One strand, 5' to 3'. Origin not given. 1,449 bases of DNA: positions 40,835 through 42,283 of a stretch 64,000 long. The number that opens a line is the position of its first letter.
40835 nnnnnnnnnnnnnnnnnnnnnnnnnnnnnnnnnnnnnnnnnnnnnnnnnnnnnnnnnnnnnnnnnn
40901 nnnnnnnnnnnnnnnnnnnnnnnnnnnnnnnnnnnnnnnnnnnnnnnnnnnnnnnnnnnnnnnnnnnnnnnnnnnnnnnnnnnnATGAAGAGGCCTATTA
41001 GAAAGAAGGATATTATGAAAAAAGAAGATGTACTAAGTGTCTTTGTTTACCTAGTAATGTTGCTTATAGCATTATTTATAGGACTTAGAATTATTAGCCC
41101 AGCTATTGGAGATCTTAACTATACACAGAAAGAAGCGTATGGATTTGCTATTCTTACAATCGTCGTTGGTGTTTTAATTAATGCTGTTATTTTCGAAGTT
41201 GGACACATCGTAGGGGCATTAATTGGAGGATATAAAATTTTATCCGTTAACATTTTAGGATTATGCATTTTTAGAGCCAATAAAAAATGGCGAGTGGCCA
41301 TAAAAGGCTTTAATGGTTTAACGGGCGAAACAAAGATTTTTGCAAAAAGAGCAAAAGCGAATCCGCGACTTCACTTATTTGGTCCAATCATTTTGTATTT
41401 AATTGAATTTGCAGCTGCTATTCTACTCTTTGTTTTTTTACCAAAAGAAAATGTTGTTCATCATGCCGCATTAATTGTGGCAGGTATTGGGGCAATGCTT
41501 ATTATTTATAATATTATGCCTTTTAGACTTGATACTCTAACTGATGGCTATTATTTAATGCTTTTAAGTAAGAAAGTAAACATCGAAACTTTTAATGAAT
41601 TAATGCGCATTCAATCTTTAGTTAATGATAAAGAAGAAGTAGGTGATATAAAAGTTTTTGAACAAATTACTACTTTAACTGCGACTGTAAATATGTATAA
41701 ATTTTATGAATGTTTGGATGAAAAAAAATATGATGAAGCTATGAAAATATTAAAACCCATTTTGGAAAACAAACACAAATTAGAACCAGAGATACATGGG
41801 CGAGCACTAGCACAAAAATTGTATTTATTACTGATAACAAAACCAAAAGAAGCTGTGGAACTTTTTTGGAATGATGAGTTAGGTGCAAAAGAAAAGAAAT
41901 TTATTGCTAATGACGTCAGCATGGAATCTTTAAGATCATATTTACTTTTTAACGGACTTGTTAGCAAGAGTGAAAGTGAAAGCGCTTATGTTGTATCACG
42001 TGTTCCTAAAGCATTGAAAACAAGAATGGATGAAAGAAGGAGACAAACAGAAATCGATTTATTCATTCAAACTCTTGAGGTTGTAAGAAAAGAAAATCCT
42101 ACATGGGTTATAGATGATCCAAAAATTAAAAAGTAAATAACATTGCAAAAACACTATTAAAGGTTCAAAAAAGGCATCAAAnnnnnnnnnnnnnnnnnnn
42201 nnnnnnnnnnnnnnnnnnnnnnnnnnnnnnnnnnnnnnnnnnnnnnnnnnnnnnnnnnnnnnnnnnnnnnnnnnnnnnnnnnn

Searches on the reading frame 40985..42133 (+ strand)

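Call 6: search_protein_families(library=pfam, proteins=[window:40985-42133:+], max_evalue=0.001)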
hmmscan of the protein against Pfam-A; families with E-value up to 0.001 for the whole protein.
window:40985-42133:+ (383 aa): 0 families

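Call 27: search_protein_families(library=pfam, proteins=[window:40985-42133:+], max_evalue=10)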
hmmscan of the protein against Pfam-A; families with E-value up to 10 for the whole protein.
window:40985-42133:+ (383 aa): 3 families
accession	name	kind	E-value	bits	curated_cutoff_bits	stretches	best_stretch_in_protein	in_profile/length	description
PF02192.22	PI3K_p85B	-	0.041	14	27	1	327-370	29-74/76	PI3-kinase family, p85-binding domain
PF04893.22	Yip1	-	0.32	11.3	28.6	1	9-82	13-89/173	Yip1 domain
PF16185.10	MTABC_N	-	0.72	9.8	29.1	1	11-68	53-111/244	Mitochondrial ABC-transporter N-terminal five TM region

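Call 43: search_protein_families(library=ncbifam, proteins=[window:40985-42133:+], max_evalue=0.001)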
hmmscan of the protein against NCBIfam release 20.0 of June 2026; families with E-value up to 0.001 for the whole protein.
window:40985-42133:+ (383 aa): 0 families
